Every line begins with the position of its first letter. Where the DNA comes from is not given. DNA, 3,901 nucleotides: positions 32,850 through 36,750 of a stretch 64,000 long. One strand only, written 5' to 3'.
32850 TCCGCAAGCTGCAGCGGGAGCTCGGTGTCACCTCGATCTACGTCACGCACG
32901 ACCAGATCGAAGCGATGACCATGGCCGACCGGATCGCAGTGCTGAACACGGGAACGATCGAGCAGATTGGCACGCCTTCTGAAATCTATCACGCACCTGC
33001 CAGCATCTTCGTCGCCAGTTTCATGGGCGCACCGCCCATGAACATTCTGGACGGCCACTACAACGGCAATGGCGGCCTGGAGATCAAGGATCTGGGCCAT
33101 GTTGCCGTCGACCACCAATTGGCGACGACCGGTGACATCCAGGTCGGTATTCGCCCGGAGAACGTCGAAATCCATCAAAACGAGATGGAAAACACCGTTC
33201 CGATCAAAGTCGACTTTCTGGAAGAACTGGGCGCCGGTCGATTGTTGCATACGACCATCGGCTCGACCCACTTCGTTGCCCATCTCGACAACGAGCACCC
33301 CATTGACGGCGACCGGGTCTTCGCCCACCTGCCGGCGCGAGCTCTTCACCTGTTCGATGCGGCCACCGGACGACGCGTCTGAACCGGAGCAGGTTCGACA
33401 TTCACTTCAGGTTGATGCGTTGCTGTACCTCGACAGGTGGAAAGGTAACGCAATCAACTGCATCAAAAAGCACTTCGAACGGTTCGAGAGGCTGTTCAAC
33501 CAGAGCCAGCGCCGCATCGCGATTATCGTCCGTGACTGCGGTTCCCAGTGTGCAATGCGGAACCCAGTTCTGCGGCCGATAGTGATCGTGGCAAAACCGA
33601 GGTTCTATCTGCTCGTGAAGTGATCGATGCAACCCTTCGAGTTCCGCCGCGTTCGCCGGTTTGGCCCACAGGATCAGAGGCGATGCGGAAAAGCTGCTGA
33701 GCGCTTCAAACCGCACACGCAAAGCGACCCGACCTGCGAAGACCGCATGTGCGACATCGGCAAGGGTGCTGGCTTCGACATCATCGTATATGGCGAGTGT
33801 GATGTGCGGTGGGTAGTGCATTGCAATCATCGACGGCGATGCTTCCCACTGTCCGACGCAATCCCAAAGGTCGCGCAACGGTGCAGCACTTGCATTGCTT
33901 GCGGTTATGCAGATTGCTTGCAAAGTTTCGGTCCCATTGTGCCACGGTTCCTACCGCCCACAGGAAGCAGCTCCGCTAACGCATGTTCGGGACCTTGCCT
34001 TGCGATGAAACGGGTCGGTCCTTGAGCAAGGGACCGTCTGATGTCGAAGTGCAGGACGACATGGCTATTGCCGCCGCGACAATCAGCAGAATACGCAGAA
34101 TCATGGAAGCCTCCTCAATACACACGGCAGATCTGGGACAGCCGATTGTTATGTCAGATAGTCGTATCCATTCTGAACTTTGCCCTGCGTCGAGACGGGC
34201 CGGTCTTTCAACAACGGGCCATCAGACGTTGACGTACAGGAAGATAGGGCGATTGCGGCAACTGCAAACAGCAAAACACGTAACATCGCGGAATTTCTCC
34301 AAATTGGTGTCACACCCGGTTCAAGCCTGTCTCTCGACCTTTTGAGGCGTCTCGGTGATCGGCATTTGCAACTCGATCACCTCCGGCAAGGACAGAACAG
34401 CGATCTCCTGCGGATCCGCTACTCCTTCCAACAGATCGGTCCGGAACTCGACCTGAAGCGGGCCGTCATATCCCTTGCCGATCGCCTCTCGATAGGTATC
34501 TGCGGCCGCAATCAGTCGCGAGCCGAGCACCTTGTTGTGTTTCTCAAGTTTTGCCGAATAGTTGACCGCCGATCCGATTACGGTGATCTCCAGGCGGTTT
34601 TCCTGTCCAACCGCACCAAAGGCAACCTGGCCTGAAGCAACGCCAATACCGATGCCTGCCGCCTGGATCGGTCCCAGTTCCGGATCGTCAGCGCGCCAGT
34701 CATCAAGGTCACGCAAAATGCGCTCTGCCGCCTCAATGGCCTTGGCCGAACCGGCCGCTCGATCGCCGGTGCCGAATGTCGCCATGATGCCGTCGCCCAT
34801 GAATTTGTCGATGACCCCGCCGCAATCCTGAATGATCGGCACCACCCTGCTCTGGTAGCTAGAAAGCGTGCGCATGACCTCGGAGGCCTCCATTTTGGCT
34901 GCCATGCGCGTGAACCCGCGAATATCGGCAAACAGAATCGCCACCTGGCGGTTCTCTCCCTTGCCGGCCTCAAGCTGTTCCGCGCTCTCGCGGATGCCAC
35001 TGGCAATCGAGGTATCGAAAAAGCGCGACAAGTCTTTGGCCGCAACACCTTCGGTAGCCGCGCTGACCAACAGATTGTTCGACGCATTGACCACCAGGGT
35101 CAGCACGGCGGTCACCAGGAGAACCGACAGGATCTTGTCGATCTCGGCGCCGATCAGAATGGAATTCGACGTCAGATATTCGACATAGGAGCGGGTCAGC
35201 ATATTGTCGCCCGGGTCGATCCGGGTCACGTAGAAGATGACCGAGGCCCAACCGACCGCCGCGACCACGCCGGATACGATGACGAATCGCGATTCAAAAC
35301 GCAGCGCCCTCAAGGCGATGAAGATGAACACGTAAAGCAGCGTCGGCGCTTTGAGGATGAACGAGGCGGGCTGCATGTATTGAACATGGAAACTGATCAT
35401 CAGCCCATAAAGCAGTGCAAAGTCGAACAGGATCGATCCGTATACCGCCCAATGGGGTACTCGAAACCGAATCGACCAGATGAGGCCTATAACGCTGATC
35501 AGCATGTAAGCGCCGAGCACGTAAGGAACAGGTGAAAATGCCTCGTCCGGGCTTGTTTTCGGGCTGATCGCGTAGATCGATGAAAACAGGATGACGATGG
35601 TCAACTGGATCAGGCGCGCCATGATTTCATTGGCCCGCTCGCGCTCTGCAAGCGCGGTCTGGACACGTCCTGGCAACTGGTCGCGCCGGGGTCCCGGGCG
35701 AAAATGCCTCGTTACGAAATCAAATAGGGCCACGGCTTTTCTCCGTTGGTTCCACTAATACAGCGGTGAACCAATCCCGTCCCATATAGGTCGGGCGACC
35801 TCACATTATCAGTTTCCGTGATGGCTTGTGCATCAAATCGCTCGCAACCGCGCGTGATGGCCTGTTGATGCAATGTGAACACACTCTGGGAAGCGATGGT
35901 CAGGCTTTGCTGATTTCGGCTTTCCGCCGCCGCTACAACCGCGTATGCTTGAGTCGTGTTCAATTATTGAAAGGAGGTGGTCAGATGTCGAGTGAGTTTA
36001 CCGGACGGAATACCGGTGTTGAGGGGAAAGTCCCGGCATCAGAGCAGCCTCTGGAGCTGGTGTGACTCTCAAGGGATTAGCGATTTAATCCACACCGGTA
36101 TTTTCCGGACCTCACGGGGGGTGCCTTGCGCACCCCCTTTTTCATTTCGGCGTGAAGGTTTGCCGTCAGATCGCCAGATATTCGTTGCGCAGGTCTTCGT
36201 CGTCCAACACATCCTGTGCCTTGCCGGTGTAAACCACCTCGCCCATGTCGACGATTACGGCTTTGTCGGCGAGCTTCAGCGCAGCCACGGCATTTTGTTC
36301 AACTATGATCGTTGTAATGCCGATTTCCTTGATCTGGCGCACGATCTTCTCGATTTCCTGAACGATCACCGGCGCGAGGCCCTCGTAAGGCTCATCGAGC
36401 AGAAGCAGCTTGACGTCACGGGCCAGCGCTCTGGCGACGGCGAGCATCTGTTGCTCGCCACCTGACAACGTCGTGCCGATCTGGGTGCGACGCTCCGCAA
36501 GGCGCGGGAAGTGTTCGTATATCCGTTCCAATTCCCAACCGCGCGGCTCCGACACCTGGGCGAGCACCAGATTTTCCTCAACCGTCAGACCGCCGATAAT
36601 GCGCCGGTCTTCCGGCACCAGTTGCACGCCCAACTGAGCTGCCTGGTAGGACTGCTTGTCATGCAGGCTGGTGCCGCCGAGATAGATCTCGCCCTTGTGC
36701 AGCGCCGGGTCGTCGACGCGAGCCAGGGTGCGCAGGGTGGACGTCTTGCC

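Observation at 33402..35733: Candidate undescribed signalling operon: membrane cyclase + twin micro-lipoproteins + 2H phosphoesterase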

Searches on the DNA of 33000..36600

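Call 82: search_rna_families(source=window, start=33000, end=36600, threshold=evalue, max_evalue=0.1)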
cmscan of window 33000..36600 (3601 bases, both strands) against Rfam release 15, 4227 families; matches with E-value up to 0.1: 0.
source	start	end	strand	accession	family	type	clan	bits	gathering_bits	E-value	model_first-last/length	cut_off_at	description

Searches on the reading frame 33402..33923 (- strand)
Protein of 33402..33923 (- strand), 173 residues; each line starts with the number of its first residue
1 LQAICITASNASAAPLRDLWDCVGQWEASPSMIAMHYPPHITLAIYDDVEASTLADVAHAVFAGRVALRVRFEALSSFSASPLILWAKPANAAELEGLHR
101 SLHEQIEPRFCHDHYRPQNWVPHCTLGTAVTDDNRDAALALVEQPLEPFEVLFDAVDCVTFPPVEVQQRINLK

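Call 3: search_protein_families(library=pfam, proteins=[window:33402-33923:-], max_evalue=0.1)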
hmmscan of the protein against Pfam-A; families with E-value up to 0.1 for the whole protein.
window:33402-33923:- (173 aa): 3 families
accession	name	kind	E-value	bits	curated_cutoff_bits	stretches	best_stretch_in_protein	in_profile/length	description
PF13563.12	2_5_RNA_ligase2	-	1e-16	61.8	27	1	36-159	23-146/152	2'-5' RNA ligase superfamily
PF02834.22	LigT_PEase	-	0.00038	21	23.3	1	37-79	33-78/87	LigT like Phosphoesterase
PF07823.17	CPDase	-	0.021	15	21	0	85-168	5-85/199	Cyclic phosphodiesterase-like protein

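Call 4: search_protein_families(library=ncbifam, proteins=[window:33402-33923:-], max_evalue=0.1)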
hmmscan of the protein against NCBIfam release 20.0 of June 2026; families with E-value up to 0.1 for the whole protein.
window:33402-33923:- (173 aa): 2 families
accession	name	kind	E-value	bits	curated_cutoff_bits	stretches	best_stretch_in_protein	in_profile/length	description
TIGR02258.1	2_5_ligase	equivalog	2.1e-08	34.3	65.7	1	40-135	40-136/180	RNA 2',3'-cyclic phosphodiesterase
NF010223.0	PRK13679.1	equivalog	2.5e-06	27.5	129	1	38-135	32-127/170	hypothetical protein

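Call 23: find_homologous_proteins(query=window:33402-33923:-, max_evalue=0.001)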
Query window:33402-33923:- (173 aa): 10 proteins with E <= 0.001 among 312 candidates.
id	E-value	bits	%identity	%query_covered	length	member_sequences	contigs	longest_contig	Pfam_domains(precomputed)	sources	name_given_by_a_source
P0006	4.2e-97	341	86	100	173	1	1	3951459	PF13563.13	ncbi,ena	-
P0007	4.3e-87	308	77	99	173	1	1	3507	PF13563.13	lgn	-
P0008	3.9e-82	292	92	82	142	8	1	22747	PF13563.13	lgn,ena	-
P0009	3.7e-80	286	69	100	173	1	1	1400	PF13563.13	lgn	-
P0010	1.3e-43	167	44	98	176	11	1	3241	PF02834.23,PF13563.13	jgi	jgi:2'-5' RNA ligase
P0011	1.6e-38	150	46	98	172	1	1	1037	PF13563.13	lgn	-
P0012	2.5e-38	149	42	98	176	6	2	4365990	PF02834.23,PF13563.13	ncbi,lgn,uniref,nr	ncbi:2'-5' RNA ligase family protein [Rhizobium bangladeshense]|uniref:2'-5' RNA ligase family prote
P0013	1.5e-34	137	42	98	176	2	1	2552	PF02834.23,PF13563.13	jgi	jgi:2'-5' RNA ligase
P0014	3.5e-34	136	43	91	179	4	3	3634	PF13563.13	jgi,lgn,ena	-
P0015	9.2e-33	131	41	83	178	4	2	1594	PF13563.13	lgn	-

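Call 24: find_encoding_contigs(protein=P0012, flank=5000, max_places=4)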
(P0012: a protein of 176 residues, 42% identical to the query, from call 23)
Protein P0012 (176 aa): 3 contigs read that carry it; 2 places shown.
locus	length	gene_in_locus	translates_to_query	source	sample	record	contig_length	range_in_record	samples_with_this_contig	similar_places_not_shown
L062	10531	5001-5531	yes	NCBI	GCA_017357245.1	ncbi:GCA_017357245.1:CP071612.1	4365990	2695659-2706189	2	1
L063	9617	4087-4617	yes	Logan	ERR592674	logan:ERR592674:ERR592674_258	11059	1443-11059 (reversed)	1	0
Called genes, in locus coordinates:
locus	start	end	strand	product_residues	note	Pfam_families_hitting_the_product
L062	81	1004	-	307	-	PF03690:MYG1_exonuc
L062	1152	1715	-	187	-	-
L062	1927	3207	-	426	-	PF04273:BLH_phosphatase, PF00753:Lactamase_B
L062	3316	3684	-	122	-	PF13686:DrsE_2 (faint), PF02635:DsrE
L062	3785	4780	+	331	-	PF12852:Cupin_6, PF00165:HTH_AraC (faint), PF12833:HTH_18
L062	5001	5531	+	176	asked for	PF02834:LigT_PEase (faint), PF13563:2_5_RNA_ligase2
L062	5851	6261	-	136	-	-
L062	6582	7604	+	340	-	PF00091:Tubulin, PF12327:FtsZ_C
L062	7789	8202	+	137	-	-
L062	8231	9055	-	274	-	PF13560:HTH_31, PF17765:MLTR_LBD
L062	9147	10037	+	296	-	PF01370:Epimerase, PF05368:NmrA, PF13460:NAD_binding_10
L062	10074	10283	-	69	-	-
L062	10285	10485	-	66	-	-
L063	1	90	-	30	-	?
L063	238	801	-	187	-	-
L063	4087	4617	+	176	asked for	PF02834:LigT_PEase (faint), PF13563:2_5_RNA_ligase2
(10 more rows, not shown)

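Call 25: find_encoding_contigs(protein=P0007, flank=4000, max_places=3)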
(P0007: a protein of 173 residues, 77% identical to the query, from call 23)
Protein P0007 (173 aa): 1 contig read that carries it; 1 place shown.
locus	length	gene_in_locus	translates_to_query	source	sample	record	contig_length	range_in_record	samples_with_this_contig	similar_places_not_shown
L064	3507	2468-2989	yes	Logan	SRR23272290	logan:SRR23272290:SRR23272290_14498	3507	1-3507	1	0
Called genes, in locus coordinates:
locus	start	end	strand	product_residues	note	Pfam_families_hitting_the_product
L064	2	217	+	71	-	?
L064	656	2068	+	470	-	PF00211:Guanylate_cyc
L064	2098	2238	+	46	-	-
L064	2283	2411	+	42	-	-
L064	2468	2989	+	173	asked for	PF13563:2_5_RNA_ligase2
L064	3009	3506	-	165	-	?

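Call 26: find_encoding_contigs(protein=P0008, flank=5000, max_places=3)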
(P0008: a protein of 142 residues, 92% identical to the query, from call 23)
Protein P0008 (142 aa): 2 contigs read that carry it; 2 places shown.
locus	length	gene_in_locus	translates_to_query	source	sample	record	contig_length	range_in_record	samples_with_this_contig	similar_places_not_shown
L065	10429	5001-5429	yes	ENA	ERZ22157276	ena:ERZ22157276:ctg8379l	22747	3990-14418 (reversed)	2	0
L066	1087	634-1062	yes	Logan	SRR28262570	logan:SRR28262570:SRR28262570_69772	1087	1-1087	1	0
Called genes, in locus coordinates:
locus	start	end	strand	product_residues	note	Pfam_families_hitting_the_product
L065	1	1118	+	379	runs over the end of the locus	PF02653:BPD_transp_2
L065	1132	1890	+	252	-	PF00005:ABC_tran, PF13304:AAA_21 (faint), PF12399:BCA_ABC_TP_C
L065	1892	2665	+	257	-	PF00005:ABC_tran, PF13304:AAA_21 (faint)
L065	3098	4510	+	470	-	PF00211:Guanylate_cyc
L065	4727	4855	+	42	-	-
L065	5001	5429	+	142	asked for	PF13563:2_5_RNA_ligase2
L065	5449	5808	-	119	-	PF08402:TOBE_2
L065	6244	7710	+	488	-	PF00078:RVT_1, PF08388:GIIM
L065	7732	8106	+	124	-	-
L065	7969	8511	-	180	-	PF00005:ABC_tran, PF13304:AAA_21 (faint)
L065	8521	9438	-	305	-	PF00528:BPD_transp_1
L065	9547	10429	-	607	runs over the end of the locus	PF01145:Band_7, PF15975:Flot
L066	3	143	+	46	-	?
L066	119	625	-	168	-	-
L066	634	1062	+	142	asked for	PF13563:2_5_RNA_ligase2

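Call 28: search_solved_structures(query=window:33402-33923:-, max_evalue=1, show_alignments=3)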
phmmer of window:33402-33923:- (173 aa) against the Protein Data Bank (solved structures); distinct sequences matched with E-value up to 1: 2.
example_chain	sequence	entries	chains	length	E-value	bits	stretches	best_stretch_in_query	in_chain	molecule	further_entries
2d4g_A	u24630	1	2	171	0.011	18.7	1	35-143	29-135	hypothetical protein BSU11850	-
4z5v_A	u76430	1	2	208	0.46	13.4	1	91-136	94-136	Non-structural protein 2a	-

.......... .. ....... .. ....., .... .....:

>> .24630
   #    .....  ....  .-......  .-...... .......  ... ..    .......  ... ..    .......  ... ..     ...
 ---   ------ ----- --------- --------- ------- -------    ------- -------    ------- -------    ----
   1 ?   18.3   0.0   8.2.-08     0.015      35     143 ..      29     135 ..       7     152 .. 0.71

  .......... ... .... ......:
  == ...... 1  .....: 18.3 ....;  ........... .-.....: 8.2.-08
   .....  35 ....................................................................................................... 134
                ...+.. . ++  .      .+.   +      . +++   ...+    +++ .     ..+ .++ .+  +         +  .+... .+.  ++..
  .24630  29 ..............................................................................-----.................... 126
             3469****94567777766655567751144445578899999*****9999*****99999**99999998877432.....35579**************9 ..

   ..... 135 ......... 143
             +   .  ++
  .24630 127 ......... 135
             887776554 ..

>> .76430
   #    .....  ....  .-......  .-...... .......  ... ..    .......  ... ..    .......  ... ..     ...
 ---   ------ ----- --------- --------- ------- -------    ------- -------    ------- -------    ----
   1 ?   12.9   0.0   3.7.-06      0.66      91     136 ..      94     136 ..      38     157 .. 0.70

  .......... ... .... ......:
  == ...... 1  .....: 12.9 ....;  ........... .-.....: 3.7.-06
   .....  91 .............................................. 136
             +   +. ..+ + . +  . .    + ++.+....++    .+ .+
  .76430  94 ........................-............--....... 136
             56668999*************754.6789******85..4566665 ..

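Call 60: predict_structure(alignment_id=A3)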
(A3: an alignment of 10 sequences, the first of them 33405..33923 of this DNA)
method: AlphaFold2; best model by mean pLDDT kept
length: 173 residues; sequences in the alignment: 10
mean_pLDDT: 93.2   pTM: 0.90
mean pLDDT of the five models: 93.2, 93.0, 93.0, 88.2, 86.6
residues with pLDDT >= 90: 142; 70-90: 30; 50-70: 1; < 50: 0
segments of 3 or more residues with pLDDT < 50: none
pLDDT, mean of each block of 10 residues (from residue 1): 96 96 85 85 93 93 96 93 92 97 96 95 93 93 96 96 90 93
secondary structure, 60 per line:
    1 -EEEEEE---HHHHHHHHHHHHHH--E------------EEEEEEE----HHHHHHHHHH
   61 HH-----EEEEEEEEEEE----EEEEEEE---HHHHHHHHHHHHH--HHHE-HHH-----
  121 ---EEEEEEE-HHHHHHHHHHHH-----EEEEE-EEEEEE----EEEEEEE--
elements in order: E2-7 H11-24 E40-46 H51-62 E68-78 E83-89 H93-105 E124-130 H132-143 E149-153 E155-160 E165-171

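Call 66: fold_search(model_id=the predicted structure, library=pdb)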
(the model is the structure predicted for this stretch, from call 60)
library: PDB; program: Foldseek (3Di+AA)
matches with E <= 10: 306; with E <= 0.001: 41
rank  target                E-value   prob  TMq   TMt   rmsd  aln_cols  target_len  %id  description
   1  2d4g_A                1.1e-08  1.00  0.75  0.77   3.1       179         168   20  Structure of YjcG protein, a putative 2'-5' RNA ligase from Bacillus subtilis (released 2006-10-17)
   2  1vdx                  4.5e-08  1.00  0.69  0.66   4.0       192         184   18  Crystal Structure of a Pyrococcus horikoshii protein with similarities to 2'5' RNA-ligase (released 2005-04-12)
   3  6hiw_DQ               1.5e-07  1.00  0.67  0.48   4.6       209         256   15  Cryo-EM structure of the Trypanosoma brucei mitochondrial ribosome - This entry contains the complete small mitoribos (released 2018-09-26)
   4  1jh6_A                2.0e-07  1.00  0.74  0.71   3.7       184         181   12  Semi-reduced Cyclic Nucleotide Phosphodiesterase from Arabidopsis thaliana (released 2002-02-06)
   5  7pub_DQ               3.1e-07  1.00  0.70  0.50   4.5       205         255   15  Late assembly intermediate of the Trypanosoma brucei mitoribosomal small subunit (released 2022-05-04)
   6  2vfk                  3.3e-07  1.00  0.63  0.54   5.1       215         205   10  AKAP18 delta central domain - AMP (released 2008-05-06)
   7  4qak_B                1.2e-06  1.00  0.58  0.58   4.9       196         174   16  Crystal structure of phosphoesterase (released 2014-10-22)
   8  5ldk_B                1.4e-06  1.00  0.58  0.58   5.2       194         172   15  Crystal structure of E.coli LigT complexed with ATP (released 2017-01-18)
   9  5ldm_A                1.4e-06  1.00  0.58  0.58   5.6       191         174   17  Crystal structure of E.coli LigT complexed with 2'-AMP (released 2017-01-18)
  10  5jj2                  2.8e-06  1.00  0.64  0.54   5.2       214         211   12  Crystal structure of the central domain of human AKAP18 gamma/delta in complex with malonate (released 2016-08-03)
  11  1fsi_B                3.6e-06  1.00  0.62  0.63   4.6       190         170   13  CRYSTAL STRUCTURE OF CYCLIC NUCLEOTIDE PHOSPHODIESTERASE OF APPR>P FROM ARABIDOPSIS THALIANA (released 2000-11-22)
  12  3j4q_A                3.9e-06  1.00  0.63  0.49   6.2       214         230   11  Pseudo-atomic model of the AKAP18-PKA complex in a bent conformation derived from electron microscopy (released 2013-11-13)
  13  1fsi_A                3.9e-06  1.00  0.63  0.61   5.7       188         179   14  CRYSTAL STRUCTURE OF CYCLIC NUCLEOTIDE PHOSPHODIESTERASE OF APPR>P FROM ARABIDOPSIS THALIANA (released 2000-11-22)
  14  2fyh_MODEL_1_A        6.4e-06  1.00  0.68  0.63   4.4       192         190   19  Solution structure of the 2'-5' RNA ligase-like protein from Pyrococcus furiosus (released 2007-02-20)
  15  5ldi_A                6.8e-06  1.00  0.61  0.60   4.6       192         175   17  Crystal structure of E.coli LigT in apo form (released 2017-01-18)
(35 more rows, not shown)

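Call 76: search_protein_families(library=padloc, proteins=[window:33402-33923:-], max_evalue=0.01)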
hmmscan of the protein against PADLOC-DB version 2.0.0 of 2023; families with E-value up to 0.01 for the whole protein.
window:33402-33923:- (173 aa): 0 families

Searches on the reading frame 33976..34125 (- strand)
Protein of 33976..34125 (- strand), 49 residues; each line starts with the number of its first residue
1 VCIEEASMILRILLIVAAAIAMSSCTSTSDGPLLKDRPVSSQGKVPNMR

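Call 3: search_protein_families(library=pfam, proteins=[window:33976-34125:-], max_evalue=0.1)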
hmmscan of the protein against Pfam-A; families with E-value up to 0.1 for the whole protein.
window:33976-34125:- (49 aa): 0 families

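Call 4: search_protein_families(library=ncbifam, proteins=[window:33976-34125:-], max_evalue=0.1)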
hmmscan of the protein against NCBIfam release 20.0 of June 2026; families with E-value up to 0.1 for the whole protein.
window:33976-34125:- (49 aa): 1 family
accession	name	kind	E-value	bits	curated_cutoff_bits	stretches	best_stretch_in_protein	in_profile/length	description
NF050142.1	PG1828_fam_lipo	equivalog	0.043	14.5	50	1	12-29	6-23/59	PG1828 family lipoprotein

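Call 76: search_protein_families(library=padloc, proteins=[window:33976-34104:-], max_evalue=0.01)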
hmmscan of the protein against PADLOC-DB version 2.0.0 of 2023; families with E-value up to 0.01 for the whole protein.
window:33976-34104:- (42 aa): 0 families

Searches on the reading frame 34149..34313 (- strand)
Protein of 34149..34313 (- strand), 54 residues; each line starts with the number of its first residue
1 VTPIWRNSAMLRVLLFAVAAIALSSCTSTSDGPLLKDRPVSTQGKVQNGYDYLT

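Call 3: search_protein_families(library=pfam, proteins=[window:34149-34313:-], max_evalue=0.1)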
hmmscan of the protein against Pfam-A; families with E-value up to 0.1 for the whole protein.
window:34149-34313:- (54 aa): 1 family
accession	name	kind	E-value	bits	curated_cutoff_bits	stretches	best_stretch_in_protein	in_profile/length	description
PF08139.17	LPAM_1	-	0.056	14.3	20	1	11-26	2-17/18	Prokaryotic membrane lipoprotein lipid attachment site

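Call 4: search_protein_families(library=ncbifam, proteins=[window:34149-34313:-], max_evalue=0.1)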
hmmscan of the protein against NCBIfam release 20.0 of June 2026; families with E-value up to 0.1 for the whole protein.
window:34149-34313:- (54 aa): 1 family
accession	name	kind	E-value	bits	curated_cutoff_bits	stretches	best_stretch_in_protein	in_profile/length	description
NF050142.1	PG1828_fam_lipo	equivalog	0.022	15.5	50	1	14-30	7-23/59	PG1828 family lipoprotein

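Call 10: find_homologous_proteins(query=window:34152-34286:-, max_evalue=0.01)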
Query seq(45 aa) (45 aa): 5 proteins with E <= 0.01 among 5 candidates.
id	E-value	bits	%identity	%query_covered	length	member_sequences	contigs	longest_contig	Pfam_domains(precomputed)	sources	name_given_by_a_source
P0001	4.9e-21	89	100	100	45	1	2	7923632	-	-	-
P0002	5.1e-17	77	87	100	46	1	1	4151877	-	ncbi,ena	-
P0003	8.3e-15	70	82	100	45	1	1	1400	-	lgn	-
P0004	3.2e-12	62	82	87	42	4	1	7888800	-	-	-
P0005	1.8e-11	60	82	87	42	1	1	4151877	-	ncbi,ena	-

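Call 76: search_protein_families(library=padloc, proteins=[window:34149-34286:-], max_evalue=0.01)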
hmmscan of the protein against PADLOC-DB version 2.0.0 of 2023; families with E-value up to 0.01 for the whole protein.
window:34149-34286:- (45 aa): 0 families
